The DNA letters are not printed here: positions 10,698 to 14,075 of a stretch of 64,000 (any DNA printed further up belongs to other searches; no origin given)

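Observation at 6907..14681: Minus-strand cluster encoding a signal-peptide-less lipase_3/RTX/HCBP-repeat giant protein with envelope partners, a candidate secreted-effector (host-interaction) locus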

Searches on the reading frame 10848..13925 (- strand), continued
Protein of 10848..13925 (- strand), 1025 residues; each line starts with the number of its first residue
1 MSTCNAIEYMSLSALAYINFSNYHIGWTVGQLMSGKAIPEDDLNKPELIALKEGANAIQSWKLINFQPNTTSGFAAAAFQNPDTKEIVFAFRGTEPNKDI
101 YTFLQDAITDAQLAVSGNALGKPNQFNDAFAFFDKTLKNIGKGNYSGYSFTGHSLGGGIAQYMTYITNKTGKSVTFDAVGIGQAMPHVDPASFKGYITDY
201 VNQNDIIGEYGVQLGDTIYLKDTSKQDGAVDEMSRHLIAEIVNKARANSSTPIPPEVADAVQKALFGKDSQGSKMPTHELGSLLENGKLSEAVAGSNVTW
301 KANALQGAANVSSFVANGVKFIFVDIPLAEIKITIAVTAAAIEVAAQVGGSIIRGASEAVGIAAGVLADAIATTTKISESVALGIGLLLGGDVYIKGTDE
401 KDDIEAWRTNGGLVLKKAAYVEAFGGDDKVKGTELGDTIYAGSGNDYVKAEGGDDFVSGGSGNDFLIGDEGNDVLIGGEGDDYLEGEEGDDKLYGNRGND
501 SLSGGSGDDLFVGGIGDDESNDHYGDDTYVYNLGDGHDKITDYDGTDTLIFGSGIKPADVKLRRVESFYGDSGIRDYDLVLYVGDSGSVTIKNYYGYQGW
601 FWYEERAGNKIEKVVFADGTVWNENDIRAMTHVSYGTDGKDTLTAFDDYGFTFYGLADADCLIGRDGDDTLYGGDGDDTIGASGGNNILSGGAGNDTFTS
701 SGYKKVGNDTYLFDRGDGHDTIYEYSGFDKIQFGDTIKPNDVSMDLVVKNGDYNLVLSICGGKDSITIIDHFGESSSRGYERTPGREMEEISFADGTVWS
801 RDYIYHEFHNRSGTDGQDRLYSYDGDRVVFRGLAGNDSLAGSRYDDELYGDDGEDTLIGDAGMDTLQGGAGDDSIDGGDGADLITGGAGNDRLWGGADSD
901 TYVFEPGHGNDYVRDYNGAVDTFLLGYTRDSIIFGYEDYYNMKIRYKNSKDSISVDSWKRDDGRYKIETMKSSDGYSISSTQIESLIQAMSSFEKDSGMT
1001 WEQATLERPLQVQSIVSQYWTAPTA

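Call 24: find_encoding_contigs(protein=P0084, flank=10000, max_places=2)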
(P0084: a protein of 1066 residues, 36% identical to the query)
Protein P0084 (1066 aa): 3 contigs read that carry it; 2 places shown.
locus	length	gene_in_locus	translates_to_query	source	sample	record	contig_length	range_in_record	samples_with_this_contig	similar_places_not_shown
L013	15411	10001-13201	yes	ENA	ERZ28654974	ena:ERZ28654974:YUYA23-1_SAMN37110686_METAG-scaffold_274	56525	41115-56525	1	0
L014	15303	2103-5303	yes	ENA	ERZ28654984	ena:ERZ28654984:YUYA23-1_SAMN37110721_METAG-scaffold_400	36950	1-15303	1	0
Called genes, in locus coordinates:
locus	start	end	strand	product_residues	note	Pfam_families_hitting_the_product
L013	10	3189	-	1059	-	PF03924:CHASE, PF00989:PAS, PF08448:PAS_4, PF13426:PAS_9, PF00512:HisKA, PF02518:HATPase_c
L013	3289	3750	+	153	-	PF14342:DUF4396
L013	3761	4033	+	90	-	PF02583:Trns_repr_metal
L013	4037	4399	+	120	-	PF13628:DUF4142, PF03713:DUF305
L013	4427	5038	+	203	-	-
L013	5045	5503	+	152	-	PF00293:NUDIX, PF14815:NUDIX_4 (weak)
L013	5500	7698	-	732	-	PF00982:Glyco_transf_20, PF00534:Glycos_transf_1 (faint), PF02358:Trehalose_PPase, PF08282:Hydrolase_3 (faint)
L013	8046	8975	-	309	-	-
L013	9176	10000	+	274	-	-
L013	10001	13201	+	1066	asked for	PF26363:Phospholipase-like, PF00353:HemolysinCabind, PF06594:HCBP_related, PF00353:HemolysinCabind, PF06594:HCBP_related, PF00353:HemolysinCabind (weak)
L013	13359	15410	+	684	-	?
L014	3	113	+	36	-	?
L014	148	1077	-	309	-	-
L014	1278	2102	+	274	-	-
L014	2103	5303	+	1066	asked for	PF26363:Phospholipase-like, PF00353:HemolysinCabind, PF06594:HCBP_related, PF00353:HemolysinCabind, PF06594:HCBP_related, PF00353:HemolysinCabind (weak)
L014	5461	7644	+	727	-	PF03412:Peptidase_C39, PF00664:ABC_membrane, PF00005:ABC_tran, PF02463:SMC_N (faint)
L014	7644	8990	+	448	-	PF25919:BSH_CusB (faint), PF25917:BSH_RND, PF25973:BSH_CzcB, PF25984:BSH_YknX, PF26002:Beta-barrel_AprE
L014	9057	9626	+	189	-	PF04011:LemA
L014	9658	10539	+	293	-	PF01435:Peptidase_M48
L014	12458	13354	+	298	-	PF03120:OB_DNA_ligase (weak), PF12826:HHH_2, PF14520:HHH_5 (weak), PF00633:HHH, PF00533:BRCT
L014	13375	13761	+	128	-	PF00293:NUDIX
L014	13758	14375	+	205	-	PF01725:Ham1p_like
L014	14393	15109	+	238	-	PF00005:ABC_tran, PF13304:AAA_21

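Call 25: find_encoding_contigs(protein=P0068, flank=10000, max_places=2)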
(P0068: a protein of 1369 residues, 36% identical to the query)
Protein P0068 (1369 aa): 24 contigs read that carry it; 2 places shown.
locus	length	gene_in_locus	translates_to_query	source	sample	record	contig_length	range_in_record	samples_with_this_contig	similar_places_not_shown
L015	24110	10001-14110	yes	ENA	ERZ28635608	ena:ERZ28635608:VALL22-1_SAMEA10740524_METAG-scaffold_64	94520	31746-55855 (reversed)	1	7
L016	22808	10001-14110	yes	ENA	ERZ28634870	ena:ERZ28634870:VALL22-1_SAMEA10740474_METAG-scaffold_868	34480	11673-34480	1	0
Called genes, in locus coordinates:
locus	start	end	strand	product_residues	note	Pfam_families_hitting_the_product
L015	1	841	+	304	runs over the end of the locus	PF01116:F_bP_aldolase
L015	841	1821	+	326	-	PF00294:PfkB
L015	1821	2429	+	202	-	PF18306:LDcluster4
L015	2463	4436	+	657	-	PF00270:DEAD (faint), PF04851:ResIII, PF17757:UvrB_inter, PF27431:UvrB_3rd, PF00271:Helicase_C, PF12344:UvrB, PF02151:UVR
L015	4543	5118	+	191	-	PF17676:Peptidase_S66C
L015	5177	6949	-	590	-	PF02922:CBM_48, PF00128:Alpha-amylase, PF02806:Alpha-amylase_C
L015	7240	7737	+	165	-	-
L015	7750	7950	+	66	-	-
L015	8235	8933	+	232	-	-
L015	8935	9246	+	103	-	-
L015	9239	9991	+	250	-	-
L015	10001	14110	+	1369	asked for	PF26363:Phospholipase-like, PF01764:Lipase_3 (faint), PF00353:HemolysinCabind, PF00353:HemolysinCabind (weak), PF06594:HCBP_related, PF00353:HemolysinCabind, PF06594:HCBP_related, PF00353:HemolysinCabind (weak), +1 more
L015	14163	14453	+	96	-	PF02686:GatC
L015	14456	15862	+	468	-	PF01425:Amidase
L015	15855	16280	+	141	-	-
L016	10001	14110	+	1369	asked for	PF26363:Phospholipase-like, PF01764:Lipase_3 (faint), PF00353:HemolysinCabind, PF00353:HemolysinCabind (weak), PF06594:HCBP_related, PF00353:HemolysinCabind, PF06594:HCBP_related, PF00353:HemolysinCabind (weak), +1 more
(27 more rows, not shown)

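Call 72: search_solved_structures(query=L009:16490-18607:+, max_evalue=1e-20, show_alignments=0)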
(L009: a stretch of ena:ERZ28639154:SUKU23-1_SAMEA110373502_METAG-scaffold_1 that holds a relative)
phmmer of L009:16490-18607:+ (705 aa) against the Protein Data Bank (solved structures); distinct sequences matched with E-value up to 1e-20: 327 (the best 60 are shown).
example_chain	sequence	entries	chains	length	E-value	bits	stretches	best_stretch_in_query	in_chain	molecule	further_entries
7sgr_J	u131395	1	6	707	5.6e-222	741.9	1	4-700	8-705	Alpha-hemolysin translocation ATP-binding protein HlyB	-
8dck_A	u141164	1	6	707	1.5e-221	740.5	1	4-700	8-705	Alpha-hemolysin translocation ATP-binding protein HlyB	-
9nfi_A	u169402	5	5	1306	1.1e-146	493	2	147-704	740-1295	Permeability Glycoprotein (P-gp)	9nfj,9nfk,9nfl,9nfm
8woi_A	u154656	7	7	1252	1.5e-142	479.4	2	279-700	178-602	ABC transporter B family member 19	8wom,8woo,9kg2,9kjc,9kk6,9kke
8wp0_A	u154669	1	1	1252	1.1e-141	476.6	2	279-700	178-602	ABC transporter B family member 19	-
8zpx_B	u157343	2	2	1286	1.7e-141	476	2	286-700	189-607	ABC transporter B family member 1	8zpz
9juj_A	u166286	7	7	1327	1.9e-141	475.8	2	286-700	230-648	ABC transporter B family member 1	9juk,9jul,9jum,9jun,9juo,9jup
8zq4_B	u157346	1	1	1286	1.2e-140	473.1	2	286-700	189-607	ABC transporter B family member 1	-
6qee_A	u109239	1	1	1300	5.8e-140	470.9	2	225-700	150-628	ABCB1HM-EQ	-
6ujp_A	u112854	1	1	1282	9.1e-140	470.2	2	223-703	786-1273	ATP-dependent translocase ABCB1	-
9ody_A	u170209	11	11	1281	9.2e-140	470.2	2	223-700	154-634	ATP-binding cassette, sub-family B (MDR/TAP), member 4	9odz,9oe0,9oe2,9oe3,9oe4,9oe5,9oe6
9oe1_A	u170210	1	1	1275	1.1e-139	470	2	223-700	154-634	ATP-binding cassette, sub-family B (MDR/TAP), member 4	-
6qex_A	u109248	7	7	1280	1.3e-139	469.7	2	224-700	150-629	Multidrug resistance protein 1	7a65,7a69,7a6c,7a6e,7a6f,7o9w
6q81_A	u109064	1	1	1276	1.3e-139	469.7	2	223-703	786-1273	P-glycoprotein (ABCB1)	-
5kpi_A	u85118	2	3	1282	1.3e-139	469.7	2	223-703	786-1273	Multidrug resistance protein 1A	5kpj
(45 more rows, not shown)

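Call 74: search_solved_structures(query=L009:18604-19947:+, max_evalue=0.00001, show_alignments=0)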
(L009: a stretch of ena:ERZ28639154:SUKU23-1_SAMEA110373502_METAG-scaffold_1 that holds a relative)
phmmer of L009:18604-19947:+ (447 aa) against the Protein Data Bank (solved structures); distinct sequences matched with E-value up to 0.00001: 8.
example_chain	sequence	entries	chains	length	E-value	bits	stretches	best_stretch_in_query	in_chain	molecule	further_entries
8dck_C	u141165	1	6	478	1e-52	182.8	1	11-444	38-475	Membrane fusion protein (MFP) family protein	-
7sgr_H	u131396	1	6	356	1.1e-43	153.1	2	336-444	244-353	Membrane fusion protein (MFP) family protein,Hemolysin secretion protein D, chromosomal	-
5nen_A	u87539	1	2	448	2.3e-31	112.6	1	50-444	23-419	Lipase C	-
5c21_A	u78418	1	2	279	1.9e-10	43.7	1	69-340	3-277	Chromosomal hemolysin D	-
5c22_A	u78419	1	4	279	2.1e-10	43.6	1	69-340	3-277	Chromosomal hemolysin D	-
4tko_B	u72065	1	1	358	1.5e-08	37.5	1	242-381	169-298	EmrA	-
4dk1_A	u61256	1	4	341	6.5e-08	35.4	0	51-118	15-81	Putative MacA, Multidrug resistance protein mexA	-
4dk0_A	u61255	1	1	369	3.5e-07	33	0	267-363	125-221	Putative MacA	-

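Call 75: search_protein_families(library=ncbifam, proteins=[L009:16490-18607:+, L009:18604-19947:+, L009:14839-16257:-, L014:5461-7644:+, L014:7644-8990:+], max_evalue=0.00001)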
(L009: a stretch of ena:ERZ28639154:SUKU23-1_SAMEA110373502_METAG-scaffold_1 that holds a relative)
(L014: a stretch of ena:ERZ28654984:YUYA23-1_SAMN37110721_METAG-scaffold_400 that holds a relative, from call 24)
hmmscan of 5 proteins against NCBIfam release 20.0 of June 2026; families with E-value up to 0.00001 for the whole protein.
L009:16490-18607:+ (705 aa): 186 families (the best 25 are shown)
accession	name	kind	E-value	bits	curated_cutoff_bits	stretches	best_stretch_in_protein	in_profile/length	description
TIGR01846.1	type_I_sec_HlyB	subfamily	1.1e-281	936.2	725.55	1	6-701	1-693/694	type I secretion system permease/ATPase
TIGR03375.1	type_I_sec_LssB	subfamily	2.1e-165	551.9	693.1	1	7-688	4-690/696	type I secretion system permease/ATPase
TIGR03796.1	NHLM_micro_ABC1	equivalog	2.8e-138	462.2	853.3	1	34-697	41-709/710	NHLP family bacteriocin export ABC transporter peptidase/permease/ATPase subunit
TIGR02204.1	MsbA_rel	hypoth_equivalog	1.6e-123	413.4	780.4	1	133-701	5-576/576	ABC transporter, permease/ATP-binding protein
TIGR00958.1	3a01208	subfamily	5.2e-121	405.2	874.6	1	142-696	156-710/711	antigen peptide transporter 2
TIGR01193.1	bacteriocin_ABC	subfamily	6.7e-121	405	523.85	1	29-698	30-707/708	peptide cleavage/export ABC transporter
TIGR03797.1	NHLM_micro_ABC2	equivalog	2.5e-116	389.8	709.4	1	142-700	132-685/686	NHLP bacteriocin export ABC transporter permease/ATPase subunit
TIGR02203.1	MsbA_lipidA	equivalog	4.7e-115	385.3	602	1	139-701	7-570/572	lipid A export permease/ATP-binding protein MsbA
NF052233.1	CphA_assoc_ABC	equivalog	1.6e-111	374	880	1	162-700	200-743/766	cyanophycin metabolism-associated ABC transporter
TIGR01842.1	type_I_sec_PrtD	subfamily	3.4e-109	365.8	510.15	1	143-688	3-542/544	type I secretion system permease/ATPase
NF045513.1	HepA_fam_ABC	equivalog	9.2e-99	331.5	725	1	189-700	97-609/610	heterocyst formation ABC transporter subunit HepA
NF010178.0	PRK13657.1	equivalog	1.3e-96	324.3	733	1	146-701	19-571/588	glucan ABC transporter ATP-binding protein/ permease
NF008381.0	PRK11176.1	equivalog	3.4e-94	316.3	867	1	135-702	14-581/582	lipid A ABC transporter ATP-binding protein/permease MsbA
NF008055.0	PRK10789.1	equivalog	1.2e-83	281.6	845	1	144-700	15-571/590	SmdA family multidrug ABC transporter permease/ATP-binding protein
TIGR01192.1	chvA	subfamily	4.2e-81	273.3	585.4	1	145-699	18-569/585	glucan export ABC transporter ATP-binding protein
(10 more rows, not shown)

L009:18604-19947:+ (447 aa): 12 families
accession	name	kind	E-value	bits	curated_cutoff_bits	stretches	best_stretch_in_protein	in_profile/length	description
TIGR01843.1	type_I_hlyD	subfamily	7.4e-99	331.6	208.65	1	30-445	4-420/422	HlyD family type I secretion periplasmic adaptor subunit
TIGR00998.1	8a0101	subfamily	2.8e-27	95.5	390.8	1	33-366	5-271/334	EmrA/EmrK family multidrug efflux transporter periplasmic adaptor subunit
TIGR01730.1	RND_mfp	subfamily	5.5e-21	74.9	94.9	2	235-426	76-249/322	efflux RND transporter periplasmic adaptor subunit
TIGR01000.1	bacteriocin_acc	subfamily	1.2e-20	73.9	258.85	2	160-437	168-454/457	bacteriocin secretion accessory protein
TIGR03794.1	NHLM_micro_HlyD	equivalog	1e-19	70.8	156.2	1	36-380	25-338/421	NHLP bacteriocin system secretion protein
NF007785.0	PRK10476.1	equivalog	1.3e-16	60.4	376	2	217-387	125-293/347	multidrug transporter subunit MdtN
NF002939.0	PRK03598.1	equivalog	9.2e-14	51.3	393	1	200-418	105-322/332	secretion protein HlyD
NF007850.1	PRK10559.1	equivalog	4.9e-10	39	400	1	33-112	8-83/303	p-hydroxybenzoic acid efflux pump subunit AaeA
NF045904.1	RND-peri-MexE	equivalog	1.6e-09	37.2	714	0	70-145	64-141/390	multidrug efflux RND transporter periplasmic adaptor subunit MexE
NF008606.0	PRK11578.1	equivalog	9.6e-09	34.8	342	1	221-396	114-279/371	macrolide transporter subunit MacA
NF011715.0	PRK15136.1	equivalog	4.1e-08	32.3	563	1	32-117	23-109/390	multidrug efflux MFS transporter periplasmic adaptor subunit EmrA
NF007362.0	PRK09859.1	equivalog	2e-06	27.2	738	0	215-352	92-224/385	multidrug transporter subunit MdtE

L009:14839-16257:- (472 aa): 0 families

L014:5461-7644:+ (727 aa): 186 families (the best 25 are shown)
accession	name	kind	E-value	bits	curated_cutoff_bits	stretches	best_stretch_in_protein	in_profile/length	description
TIGR01846.1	type_I_sec_HlyB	subfamily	3.6e-284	944.4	725.55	1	30-724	1-693/694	type I secretion system permease/ATPase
TIGR03375.1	type_I_sec_LssB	subfamily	2.5e-165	551.6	693.1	1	32-711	5-690/696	type I secretion system permease/ATPase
TIGR03796.1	NHLM_micro_ABC1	equivalog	1.4e-140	469.8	853.3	1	39-719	23-708/710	NHLP family bacteriocin export ABC transporter peptidase/permease/ATPase subunit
TIGR02204.1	MsbA_rel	hypoth_equivalog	5.7e-123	411.6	780.4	1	159-723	8-575/576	ABC transporter, permease/ATP-binding protein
TIGR00958.1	3a01208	subfamily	2.5e-122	409.5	874.6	1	163-719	151-710/711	antigen peptide transporter 2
TIGR01193.1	bacteriocin_ABC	subfamily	1.1e-121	407.6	523.85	1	66-721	44-707/708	peptide cleavage/export ABC transporter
TIGR03797.1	NHLM_micro_ABC2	equivalog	1.8e-117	393.6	709.4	1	165-724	132-686/686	NHLP bacteriocin export ABC transporter permease/ATPase subunit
TIGR02203.1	MsbA_lipidA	equivalog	2e-114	383.2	602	1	164-724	9-570/572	lipid A export permease/ATP-binding protein MsbA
NF052233.1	CphA_assoc_ABC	equivalog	1.5e-112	377.4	880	1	160-724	171-744/766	cyanophycin metabolism-associated ABC transporter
TIGR01842.1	type_I_sec_PrtD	subfamily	4.1e-112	375.5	510.15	1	165-710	2-541/544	type I secretion system permease/ATPase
NF045513.1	HepA_fam_ABC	equivalog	3.5e-104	349.4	725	1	215-723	102-609/610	heterocyst formation ABC transporter subunit HepA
NF008381.0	PRK11176.1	equivalog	8.1e-95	318.3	867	1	159-725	15-581/582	lipid A ABC transporter ATP-binding protein/permease MsbA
NF010178.0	PRK13657.1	equivalog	1.5e-93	314.2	733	1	168-723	18-570/588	glucan ABC transporter ATP-binding protein/ permease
NF008055.0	PRK10789.1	equivalog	5.4e-83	279.4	845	1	173-723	20-572/590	SmdA family multidrug ABC transporter permease/ATP-binding protein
TIGR01192.1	chvA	subfamily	8.9e-83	278.9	585.4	1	168-721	18-568/585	glucan export ABC transporter ATP-binding protein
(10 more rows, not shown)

L014:7644-8990:+ (448 aa): 8 families
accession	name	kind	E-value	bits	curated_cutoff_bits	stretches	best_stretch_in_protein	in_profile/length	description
TIGR01843.1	type_I_hlyD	subfamily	2.6e-97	326.5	208.65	1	28-446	1-420/422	HlyD family type I secretion periplasmic adaptor subunit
TIGR00998.1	8a0101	subfamily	1.8e-22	79.8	390.8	2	171-381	85-283/334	EmrA/EmrK family multidrug efflux transporter periplasmic adaptor subunit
TIGR01000.1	bacteriocin_acc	subfamily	2.3e-22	79.5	258.85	2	30-202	20-184/457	bacteriocin secretion accessory protein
TIGR03794.1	NHLM_micro_HlyD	equivalog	6.1e-18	64.9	156.2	1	28-381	16-338/421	NHLP bacteriocin system secretion protein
TIGR01730.1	RND_mfp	subfamily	5.2e-17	61.8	94.9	2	62-118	19-74/322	efflux RND transporter periplasmic adaptor subunit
NF007785.0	PRK10476.1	equivalog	2.8e-16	59.3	376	2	232-391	140-296/347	multidrug transporter subunit MdtN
NF002939.0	PRK03598.1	equivalog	5.8e-13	48.7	393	1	237-383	146-284/332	secretion protein HlyD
NF045904.1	RND-peri-MexE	equivalog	3.5e-07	29.4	714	0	69-124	63-117/390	multidrug efflux RND transporter periplasmic adaptor subunit MexE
